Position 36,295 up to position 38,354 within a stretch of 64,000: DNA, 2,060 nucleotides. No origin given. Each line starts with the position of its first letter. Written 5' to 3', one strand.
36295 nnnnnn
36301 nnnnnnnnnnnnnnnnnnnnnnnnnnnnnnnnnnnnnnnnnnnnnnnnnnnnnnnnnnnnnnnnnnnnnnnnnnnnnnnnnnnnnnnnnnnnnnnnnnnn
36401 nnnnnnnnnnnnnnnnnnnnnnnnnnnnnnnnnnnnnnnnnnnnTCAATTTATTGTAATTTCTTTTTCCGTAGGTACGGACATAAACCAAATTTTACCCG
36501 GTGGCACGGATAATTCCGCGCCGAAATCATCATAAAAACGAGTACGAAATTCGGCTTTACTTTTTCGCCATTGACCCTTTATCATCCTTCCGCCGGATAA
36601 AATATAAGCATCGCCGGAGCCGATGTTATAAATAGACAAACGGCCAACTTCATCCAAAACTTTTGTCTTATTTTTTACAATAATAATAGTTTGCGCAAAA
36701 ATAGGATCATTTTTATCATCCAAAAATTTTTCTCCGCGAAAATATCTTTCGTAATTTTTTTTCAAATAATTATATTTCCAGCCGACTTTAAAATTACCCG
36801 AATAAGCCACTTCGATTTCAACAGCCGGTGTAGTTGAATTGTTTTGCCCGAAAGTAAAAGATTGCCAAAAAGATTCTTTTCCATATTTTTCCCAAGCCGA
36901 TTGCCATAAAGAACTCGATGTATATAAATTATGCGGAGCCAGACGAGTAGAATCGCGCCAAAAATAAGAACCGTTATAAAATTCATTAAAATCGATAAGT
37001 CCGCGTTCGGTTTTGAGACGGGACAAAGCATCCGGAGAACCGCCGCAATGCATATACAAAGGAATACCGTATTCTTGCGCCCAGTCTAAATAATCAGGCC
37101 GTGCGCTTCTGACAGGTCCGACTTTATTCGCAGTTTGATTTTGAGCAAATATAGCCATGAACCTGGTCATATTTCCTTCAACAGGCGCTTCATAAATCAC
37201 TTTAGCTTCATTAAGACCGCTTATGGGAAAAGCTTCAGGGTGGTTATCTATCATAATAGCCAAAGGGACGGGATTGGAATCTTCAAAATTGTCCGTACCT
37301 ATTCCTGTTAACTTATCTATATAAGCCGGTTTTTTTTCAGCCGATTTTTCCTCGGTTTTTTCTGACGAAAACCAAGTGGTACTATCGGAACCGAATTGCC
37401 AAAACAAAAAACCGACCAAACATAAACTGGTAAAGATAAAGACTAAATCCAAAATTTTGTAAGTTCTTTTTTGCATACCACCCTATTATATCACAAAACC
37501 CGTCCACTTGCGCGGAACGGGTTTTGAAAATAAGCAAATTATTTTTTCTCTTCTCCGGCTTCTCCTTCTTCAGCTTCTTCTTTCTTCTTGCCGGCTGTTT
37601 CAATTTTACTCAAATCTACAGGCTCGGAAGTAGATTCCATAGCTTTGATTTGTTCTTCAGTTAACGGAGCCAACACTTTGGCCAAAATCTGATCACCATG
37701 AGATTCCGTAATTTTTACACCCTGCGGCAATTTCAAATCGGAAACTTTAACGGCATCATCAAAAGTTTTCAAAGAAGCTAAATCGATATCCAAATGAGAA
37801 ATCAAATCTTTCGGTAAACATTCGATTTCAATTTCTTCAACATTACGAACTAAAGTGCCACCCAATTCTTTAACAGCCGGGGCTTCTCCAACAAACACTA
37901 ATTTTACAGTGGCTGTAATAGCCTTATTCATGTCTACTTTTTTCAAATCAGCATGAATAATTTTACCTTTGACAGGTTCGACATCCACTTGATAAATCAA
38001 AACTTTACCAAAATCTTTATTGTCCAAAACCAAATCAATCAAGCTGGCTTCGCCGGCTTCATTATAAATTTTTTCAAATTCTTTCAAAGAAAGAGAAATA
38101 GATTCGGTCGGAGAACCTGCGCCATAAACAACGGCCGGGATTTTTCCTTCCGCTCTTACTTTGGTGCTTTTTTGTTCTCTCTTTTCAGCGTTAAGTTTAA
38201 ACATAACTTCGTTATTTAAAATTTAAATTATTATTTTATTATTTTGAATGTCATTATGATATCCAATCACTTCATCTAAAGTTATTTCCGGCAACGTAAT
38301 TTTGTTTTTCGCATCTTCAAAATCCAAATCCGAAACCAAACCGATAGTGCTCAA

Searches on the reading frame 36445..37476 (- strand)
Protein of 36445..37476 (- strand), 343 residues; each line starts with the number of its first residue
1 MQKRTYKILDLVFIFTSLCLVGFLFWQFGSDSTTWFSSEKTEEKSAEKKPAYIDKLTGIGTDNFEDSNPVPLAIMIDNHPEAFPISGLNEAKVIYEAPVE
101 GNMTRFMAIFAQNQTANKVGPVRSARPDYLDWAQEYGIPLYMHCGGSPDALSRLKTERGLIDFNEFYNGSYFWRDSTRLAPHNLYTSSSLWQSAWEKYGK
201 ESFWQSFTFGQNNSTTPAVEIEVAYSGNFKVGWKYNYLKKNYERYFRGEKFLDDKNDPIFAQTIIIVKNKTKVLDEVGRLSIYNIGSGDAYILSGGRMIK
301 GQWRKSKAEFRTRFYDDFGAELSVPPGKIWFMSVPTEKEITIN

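Call 38: search_protein_families(library=pfam, proteins=[window:36445-37476:-], max_evalue=0.00001)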
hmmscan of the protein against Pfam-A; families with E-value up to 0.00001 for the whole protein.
window:36445-37476:- (343 aa): 2 families
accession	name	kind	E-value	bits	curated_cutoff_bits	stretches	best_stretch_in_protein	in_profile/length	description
PF11258.13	DUF3048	-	5.9e-43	147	25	1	56-196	1-143/148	Protein of unknown function (DUF3048) N-terminal domain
PF17479.7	DUF3048_C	-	1.7e-21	77.1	25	1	221-330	1-113/114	Protein of unknown function (DUF3048) C-terminal domain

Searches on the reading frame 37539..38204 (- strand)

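Call 38: search_protein_families(library=pfam, proteins=[window:37539-38204:-], max_evalue=0.00001)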
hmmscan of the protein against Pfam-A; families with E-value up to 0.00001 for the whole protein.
window:37539-38204:- (221 aa): 2 families
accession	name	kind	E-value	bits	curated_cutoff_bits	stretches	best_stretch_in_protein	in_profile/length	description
PF14693.11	Ribosomal_TL5_C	-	6.7e-20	71.7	27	1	96-180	2-83/84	Ribosomal protein TL5, C-terminal domain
PF01386.24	Ribosomal_L25p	-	1.8e-19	70.4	23.6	1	4-87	1-82/82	Ribosomal L25p family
